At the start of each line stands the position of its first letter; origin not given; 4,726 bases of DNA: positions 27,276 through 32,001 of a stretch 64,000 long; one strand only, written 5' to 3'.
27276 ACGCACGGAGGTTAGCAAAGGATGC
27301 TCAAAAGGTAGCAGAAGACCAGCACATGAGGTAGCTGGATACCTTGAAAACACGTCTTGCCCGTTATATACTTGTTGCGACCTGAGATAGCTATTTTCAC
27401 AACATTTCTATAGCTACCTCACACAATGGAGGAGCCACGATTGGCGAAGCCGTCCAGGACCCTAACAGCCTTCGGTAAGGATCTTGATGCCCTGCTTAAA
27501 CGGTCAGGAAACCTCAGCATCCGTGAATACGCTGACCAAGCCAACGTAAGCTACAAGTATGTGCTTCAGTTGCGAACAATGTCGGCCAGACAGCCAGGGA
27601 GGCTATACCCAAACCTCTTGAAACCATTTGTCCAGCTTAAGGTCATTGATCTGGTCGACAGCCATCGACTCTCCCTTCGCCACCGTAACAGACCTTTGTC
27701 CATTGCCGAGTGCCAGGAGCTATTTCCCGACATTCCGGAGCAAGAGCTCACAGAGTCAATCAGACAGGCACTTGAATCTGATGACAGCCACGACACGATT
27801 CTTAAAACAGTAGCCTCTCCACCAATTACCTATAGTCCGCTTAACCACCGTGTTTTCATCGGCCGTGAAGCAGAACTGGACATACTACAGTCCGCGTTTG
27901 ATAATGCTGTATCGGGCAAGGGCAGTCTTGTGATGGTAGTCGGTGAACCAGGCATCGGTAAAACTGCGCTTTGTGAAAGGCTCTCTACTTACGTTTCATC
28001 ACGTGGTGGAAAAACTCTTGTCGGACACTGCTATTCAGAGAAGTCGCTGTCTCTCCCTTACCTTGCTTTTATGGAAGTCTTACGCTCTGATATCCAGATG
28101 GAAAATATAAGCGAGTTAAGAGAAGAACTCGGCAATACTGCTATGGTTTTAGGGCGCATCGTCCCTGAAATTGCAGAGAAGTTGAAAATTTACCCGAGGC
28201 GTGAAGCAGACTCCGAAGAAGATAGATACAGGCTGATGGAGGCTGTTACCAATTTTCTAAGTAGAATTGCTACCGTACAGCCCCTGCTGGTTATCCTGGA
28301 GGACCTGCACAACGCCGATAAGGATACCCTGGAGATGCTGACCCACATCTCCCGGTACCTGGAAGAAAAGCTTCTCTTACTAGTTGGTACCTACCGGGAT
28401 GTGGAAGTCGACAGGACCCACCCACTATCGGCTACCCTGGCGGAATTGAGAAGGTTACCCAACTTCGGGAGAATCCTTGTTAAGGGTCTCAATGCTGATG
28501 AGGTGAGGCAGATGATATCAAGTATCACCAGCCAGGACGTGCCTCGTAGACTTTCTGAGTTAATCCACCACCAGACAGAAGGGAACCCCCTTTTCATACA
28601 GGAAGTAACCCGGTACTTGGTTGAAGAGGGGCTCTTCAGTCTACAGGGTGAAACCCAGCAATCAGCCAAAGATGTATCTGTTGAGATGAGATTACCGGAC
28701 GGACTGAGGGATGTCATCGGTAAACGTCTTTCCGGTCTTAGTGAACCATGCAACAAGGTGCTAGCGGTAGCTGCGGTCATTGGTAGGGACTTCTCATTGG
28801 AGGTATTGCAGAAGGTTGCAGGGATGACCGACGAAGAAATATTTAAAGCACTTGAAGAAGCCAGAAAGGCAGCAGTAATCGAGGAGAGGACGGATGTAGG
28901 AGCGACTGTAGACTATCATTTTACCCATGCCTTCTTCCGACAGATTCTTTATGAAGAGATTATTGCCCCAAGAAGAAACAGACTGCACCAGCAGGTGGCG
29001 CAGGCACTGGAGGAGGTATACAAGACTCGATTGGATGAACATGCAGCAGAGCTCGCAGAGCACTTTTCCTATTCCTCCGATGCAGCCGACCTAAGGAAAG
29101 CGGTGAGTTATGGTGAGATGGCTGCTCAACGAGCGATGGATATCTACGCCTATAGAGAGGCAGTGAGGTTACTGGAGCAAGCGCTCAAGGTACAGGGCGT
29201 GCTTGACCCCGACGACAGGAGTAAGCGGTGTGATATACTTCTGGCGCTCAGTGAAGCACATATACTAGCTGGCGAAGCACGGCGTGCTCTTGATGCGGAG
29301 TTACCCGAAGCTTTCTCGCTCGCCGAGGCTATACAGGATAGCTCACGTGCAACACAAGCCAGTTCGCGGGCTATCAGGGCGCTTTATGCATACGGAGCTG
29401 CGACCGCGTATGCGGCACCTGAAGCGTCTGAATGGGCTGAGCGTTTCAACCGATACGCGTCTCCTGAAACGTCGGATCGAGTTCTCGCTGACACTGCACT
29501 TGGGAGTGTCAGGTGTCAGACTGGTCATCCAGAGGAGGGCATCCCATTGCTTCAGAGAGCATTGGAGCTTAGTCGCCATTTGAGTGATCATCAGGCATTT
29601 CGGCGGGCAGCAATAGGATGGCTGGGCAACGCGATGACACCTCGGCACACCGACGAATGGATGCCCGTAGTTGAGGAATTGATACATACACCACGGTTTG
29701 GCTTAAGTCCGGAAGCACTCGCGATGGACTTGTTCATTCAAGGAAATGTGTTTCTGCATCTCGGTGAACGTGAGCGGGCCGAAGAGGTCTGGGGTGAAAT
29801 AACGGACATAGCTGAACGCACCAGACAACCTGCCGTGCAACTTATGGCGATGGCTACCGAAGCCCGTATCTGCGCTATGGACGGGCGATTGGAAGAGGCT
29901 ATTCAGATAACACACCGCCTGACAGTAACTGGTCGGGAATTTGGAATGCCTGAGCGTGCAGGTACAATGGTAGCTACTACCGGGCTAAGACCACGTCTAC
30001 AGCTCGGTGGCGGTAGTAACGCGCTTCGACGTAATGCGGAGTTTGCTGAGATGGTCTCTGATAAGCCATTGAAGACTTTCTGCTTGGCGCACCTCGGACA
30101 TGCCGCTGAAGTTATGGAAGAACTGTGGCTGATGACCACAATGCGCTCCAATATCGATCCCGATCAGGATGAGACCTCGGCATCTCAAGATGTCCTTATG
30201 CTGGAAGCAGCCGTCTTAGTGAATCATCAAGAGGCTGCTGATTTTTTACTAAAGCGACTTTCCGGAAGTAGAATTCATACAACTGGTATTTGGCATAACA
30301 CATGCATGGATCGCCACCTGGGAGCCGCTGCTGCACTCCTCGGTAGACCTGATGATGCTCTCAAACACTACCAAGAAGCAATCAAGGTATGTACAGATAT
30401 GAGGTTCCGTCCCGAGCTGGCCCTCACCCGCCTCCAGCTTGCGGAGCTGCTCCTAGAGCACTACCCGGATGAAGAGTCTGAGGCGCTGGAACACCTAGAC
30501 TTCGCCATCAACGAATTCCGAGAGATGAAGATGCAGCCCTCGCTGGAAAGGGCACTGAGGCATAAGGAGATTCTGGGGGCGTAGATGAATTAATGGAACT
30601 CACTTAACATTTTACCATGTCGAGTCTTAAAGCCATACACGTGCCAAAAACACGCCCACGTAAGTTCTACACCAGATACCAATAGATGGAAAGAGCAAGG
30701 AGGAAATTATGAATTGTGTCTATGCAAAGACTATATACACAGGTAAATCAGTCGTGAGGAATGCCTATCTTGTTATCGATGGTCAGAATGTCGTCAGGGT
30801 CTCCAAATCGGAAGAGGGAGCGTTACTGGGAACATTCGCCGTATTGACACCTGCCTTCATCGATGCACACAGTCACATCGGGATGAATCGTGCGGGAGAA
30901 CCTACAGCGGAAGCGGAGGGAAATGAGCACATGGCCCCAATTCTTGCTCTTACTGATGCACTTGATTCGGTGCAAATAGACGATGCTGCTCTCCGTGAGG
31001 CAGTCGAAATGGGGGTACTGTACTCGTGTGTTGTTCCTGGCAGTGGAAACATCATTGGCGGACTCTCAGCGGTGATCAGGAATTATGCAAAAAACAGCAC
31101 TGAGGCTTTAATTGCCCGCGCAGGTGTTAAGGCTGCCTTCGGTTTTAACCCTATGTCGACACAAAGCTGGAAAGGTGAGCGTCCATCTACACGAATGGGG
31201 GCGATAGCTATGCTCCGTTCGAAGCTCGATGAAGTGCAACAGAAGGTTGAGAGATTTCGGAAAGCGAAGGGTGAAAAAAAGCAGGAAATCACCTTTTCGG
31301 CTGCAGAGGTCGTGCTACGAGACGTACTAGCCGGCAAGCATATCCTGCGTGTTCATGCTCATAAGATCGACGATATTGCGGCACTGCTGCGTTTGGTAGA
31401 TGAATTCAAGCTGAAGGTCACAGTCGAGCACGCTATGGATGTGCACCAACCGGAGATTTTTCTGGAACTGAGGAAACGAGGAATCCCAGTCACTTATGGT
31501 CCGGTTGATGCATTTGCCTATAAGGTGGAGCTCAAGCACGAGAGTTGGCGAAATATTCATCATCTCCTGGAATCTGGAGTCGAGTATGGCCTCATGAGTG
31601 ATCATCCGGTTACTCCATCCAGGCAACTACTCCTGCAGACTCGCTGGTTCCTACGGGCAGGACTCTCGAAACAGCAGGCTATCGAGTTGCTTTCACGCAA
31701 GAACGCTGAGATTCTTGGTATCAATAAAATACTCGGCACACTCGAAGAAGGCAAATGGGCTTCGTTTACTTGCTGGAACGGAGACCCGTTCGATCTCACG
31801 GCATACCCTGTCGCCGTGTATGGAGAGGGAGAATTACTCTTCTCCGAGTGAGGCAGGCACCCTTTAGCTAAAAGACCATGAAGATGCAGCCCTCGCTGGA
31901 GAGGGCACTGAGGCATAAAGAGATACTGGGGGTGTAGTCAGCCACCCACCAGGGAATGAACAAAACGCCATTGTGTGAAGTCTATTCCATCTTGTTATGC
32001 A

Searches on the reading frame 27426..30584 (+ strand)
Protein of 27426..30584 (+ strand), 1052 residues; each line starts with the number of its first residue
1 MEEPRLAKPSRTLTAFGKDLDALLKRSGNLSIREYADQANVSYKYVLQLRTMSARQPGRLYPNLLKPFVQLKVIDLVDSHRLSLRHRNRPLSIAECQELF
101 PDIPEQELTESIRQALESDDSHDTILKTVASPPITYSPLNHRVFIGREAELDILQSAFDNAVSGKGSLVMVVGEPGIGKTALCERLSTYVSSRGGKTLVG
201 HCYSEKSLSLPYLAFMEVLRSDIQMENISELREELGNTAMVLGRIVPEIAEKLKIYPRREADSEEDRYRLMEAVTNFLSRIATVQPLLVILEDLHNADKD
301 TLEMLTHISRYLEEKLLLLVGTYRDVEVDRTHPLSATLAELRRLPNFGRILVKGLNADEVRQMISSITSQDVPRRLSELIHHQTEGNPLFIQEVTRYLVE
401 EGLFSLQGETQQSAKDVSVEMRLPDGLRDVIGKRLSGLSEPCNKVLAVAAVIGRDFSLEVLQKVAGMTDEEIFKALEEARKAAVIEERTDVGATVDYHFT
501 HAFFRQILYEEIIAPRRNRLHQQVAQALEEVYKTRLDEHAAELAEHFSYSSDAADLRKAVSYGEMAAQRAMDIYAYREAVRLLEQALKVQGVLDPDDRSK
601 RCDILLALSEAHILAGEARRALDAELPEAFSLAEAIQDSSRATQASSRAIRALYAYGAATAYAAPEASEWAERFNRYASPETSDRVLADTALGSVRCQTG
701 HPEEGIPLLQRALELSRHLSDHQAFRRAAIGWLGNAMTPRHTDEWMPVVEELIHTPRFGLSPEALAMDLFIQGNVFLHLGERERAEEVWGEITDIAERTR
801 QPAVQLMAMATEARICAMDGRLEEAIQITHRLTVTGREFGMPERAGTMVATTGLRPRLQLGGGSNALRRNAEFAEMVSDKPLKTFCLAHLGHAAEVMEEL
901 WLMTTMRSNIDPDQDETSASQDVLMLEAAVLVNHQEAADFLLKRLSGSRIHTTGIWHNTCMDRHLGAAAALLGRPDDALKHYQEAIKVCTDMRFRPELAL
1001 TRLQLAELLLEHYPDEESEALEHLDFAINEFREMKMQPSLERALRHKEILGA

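Call 73: search_protein_families(library=pfam, proteins=[window:27426-30584:+], max_evalue=0.00001)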
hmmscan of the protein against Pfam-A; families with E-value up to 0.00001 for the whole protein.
window:27426-30584:+ (1052 aa): 7 families
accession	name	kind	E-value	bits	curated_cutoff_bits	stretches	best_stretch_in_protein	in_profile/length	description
PF13191.12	AAA_16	-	3.6e-25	89.8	32.6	1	144-319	2-166/167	AAA ATPase domain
PF13424.12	TPR_12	-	1.5e-12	47.9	30.1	0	960-1023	4-67/77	Tetratricopeptide repeat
PF07719.23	TPR_2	-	7.5e-10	38.6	27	0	964-988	6-30/34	Tetratricopeptide repeat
PF13401.12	AAA_22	-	4.4e-08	33.9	27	1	167-316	6-115/130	AAA domain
PF00515.34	TPR_1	-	2e-07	31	27.8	0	965-988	7-30/34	Tetratricopeptide repeat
PF13176.12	TPR_7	-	2.1e-06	27.8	27.9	0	691-721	4-34/36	Tetratricopeptide repeat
PF17874.7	TPR_MalT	-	2.5e-06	27.5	45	0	769-832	43-106/336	MalT-like TPR region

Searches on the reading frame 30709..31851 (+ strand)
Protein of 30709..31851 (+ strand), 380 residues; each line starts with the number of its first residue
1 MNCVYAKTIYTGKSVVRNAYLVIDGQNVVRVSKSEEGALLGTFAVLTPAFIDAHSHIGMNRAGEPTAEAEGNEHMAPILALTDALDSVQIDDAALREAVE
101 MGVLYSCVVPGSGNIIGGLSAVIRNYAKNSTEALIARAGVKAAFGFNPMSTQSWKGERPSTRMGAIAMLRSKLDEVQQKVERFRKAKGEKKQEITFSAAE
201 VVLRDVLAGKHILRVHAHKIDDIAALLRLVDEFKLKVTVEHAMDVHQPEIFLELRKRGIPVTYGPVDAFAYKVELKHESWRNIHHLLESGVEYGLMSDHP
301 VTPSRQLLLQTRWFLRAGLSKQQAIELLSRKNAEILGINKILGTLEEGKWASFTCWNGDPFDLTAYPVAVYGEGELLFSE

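Call 73: search_protein_families(library=pfam, proteins=[window:30709-31851:+], max_evalue=0.00001)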
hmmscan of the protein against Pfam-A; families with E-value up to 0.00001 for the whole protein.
window:30709-31851:+ (380 aa): 2 families
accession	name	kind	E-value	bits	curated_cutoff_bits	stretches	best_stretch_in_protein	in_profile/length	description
PF01979.26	Amidohydro_1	-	1.7e-14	54.3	25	1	45-360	1-322/345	Amidohydrolase family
PF07969.17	Amidohydro_3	-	6.6e-11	42.8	29.7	1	283-367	359-461/472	Amidohydrolase family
